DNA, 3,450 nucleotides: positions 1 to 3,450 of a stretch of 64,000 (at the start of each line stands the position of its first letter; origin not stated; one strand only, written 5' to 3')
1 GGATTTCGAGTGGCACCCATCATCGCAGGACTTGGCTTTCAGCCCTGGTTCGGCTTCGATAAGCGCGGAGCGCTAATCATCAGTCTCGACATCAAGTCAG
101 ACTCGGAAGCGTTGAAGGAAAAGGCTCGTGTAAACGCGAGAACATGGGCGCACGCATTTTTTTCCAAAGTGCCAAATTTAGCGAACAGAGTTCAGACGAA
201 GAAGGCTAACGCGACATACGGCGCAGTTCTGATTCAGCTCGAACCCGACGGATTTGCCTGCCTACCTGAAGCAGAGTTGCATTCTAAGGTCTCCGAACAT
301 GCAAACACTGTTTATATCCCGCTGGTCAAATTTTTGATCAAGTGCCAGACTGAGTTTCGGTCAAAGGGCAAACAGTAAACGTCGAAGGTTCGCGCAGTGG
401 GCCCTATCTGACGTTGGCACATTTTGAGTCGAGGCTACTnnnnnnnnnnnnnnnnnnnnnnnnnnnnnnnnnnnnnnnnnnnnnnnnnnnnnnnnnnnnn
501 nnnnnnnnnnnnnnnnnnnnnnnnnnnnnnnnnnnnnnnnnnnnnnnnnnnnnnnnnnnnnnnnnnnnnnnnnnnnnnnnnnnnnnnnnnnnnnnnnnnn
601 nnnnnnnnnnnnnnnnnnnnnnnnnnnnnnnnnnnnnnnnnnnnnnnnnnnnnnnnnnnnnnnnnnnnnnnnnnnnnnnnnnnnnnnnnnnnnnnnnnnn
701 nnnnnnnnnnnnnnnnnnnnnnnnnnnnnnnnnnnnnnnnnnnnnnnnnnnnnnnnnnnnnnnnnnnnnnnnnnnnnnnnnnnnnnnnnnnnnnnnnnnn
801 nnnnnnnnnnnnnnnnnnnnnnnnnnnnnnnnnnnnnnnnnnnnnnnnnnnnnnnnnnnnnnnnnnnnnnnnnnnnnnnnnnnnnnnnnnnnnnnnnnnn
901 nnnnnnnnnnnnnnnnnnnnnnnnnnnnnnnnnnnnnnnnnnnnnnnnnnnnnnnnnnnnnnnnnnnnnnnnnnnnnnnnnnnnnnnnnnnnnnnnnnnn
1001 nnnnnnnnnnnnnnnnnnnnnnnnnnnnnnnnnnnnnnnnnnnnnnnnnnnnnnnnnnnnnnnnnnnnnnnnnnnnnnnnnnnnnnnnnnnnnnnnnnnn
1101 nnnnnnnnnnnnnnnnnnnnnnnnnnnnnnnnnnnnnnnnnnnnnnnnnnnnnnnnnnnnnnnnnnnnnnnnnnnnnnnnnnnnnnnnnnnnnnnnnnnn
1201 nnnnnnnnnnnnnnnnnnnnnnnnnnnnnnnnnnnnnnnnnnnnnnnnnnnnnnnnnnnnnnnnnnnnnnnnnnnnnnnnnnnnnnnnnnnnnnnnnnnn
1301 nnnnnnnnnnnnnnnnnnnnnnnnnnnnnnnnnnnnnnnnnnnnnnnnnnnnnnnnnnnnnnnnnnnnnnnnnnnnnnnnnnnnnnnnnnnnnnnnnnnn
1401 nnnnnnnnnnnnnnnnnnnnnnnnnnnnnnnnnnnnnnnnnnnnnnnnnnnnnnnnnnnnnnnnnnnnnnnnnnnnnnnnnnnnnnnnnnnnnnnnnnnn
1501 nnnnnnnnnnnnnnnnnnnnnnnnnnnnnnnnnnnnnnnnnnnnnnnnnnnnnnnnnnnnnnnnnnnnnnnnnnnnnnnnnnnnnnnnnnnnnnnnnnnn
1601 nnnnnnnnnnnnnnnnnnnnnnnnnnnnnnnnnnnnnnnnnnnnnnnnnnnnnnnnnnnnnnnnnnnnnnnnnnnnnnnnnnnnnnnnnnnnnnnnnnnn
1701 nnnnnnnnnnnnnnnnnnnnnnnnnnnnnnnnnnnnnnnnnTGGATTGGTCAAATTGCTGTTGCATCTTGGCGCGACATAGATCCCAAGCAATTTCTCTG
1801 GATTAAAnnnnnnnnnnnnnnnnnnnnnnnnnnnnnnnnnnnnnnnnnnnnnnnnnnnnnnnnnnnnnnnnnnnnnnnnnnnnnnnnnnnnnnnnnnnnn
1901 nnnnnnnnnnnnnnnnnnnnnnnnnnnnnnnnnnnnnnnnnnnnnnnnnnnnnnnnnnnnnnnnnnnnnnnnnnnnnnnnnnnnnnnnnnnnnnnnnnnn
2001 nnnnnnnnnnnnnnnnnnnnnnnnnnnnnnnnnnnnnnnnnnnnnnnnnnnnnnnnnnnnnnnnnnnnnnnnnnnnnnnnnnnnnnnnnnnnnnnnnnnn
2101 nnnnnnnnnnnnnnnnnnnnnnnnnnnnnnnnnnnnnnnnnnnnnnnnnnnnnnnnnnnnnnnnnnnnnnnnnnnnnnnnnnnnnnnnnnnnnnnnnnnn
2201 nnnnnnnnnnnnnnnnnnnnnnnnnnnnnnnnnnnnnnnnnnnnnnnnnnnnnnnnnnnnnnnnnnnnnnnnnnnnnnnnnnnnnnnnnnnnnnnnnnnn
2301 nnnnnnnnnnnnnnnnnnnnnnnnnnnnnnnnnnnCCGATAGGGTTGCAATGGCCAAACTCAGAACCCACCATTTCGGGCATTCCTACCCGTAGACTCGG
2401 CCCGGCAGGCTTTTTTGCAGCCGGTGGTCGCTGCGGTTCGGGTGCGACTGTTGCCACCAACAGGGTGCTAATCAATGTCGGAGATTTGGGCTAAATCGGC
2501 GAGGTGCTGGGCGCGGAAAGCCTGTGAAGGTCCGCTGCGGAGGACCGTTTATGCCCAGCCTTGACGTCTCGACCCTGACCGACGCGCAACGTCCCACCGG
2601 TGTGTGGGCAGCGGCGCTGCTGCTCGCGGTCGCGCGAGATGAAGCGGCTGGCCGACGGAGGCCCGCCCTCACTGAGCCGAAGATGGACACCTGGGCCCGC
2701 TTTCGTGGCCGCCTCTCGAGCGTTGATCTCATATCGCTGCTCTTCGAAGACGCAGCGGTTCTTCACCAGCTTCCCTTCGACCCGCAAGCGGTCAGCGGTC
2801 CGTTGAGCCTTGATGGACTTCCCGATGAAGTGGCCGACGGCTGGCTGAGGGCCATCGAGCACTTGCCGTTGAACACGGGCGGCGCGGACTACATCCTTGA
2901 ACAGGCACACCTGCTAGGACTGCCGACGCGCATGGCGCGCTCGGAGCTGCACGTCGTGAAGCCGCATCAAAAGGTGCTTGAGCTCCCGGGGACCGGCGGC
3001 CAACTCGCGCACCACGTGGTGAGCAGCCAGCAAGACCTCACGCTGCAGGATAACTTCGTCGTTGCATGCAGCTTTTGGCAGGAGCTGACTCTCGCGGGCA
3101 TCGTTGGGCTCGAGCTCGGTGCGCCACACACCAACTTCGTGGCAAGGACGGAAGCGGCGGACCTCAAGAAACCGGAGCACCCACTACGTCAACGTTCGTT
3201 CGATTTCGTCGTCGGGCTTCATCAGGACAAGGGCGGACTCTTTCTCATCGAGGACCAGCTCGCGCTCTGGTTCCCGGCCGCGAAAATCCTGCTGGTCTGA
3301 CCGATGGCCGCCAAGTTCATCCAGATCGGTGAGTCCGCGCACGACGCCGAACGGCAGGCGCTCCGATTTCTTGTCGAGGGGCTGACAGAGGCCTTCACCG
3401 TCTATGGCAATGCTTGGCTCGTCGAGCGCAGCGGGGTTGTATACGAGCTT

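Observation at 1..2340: AT-richer unassigned gene block beside BREX: nuclease-like 433-aa protein plus small ART-like protein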

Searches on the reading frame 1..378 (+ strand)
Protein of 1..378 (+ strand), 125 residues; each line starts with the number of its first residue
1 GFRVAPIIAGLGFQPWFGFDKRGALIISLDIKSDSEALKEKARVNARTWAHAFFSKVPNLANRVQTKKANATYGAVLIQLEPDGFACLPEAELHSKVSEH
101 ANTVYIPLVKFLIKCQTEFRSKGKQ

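Call 3: search_protein_families(library=pfam, proteins=[window:1-378:+], max_evalue=1)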
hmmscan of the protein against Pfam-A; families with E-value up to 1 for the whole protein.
window:1-378:+ (125 aa): 0 families

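Call 4: search_protein_families(library=padloc, proteins=[window:1-378:+], max_evalue=1)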
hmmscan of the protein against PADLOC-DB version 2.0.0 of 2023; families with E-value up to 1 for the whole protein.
window:1-378:+ (125 aa): 0 families

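Call 5: search_protein_families(library=ncbifam, proteins=[window:1-378:+], max_evalue=1)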
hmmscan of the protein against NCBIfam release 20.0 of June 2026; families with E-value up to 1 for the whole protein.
window:1-378:+ (125 aa): 1 family
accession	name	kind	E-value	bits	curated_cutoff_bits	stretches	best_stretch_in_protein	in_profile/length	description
NF005309.0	PRK06841.1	subfamily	0.12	11.8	286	1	10-116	26-129/255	GolD/DthD family dehydrogenase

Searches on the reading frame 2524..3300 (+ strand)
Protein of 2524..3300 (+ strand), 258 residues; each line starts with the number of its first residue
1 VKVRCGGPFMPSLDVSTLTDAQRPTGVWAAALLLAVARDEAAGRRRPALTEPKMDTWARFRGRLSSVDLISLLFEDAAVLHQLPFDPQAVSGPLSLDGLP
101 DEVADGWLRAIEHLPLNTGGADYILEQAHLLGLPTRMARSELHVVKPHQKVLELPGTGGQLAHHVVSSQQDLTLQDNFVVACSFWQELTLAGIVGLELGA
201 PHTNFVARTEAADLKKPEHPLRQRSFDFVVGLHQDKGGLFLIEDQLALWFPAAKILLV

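Call 3: search_protein_families(library=pfam, proteins=[window:2524-3300:+], max_evalue=1)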
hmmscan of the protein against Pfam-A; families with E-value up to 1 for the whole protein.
window:2524-3300:+ (258 aa): 0 families

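Call 4: search_protein_families(library=padloc, proteins=[window:2524-3300:+], max_evalue=1)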
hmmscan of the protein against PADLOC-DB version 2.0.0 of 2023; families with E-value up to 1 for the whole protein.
window:2524-3300:+ (258 aa): 0 families

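Call 5: search_protein_families(library=ncbifam, proteins=[window:2524-3300:+], max_evalue=1)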
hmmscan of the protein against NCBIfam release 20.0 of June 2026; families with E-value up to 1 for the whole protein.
window:2524-3300:+ (258 aa): 1 family
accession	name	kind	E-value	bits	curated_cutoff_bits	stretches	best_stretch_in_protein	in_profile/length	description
TIGR03901.2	MYXO-CTERM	domain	0.28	11.6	20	1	19-46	9-33/34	MYXO-CTERM sorting domain-containing protein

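Call 95: search_protein_families(library=padloc, proteins=[window:2551-3300:+], max_evalue=0.001)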
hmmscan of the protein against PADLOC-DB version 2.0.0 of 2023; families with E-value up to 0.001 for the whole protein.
window:2551-3300:+ (249 aa): 0 families
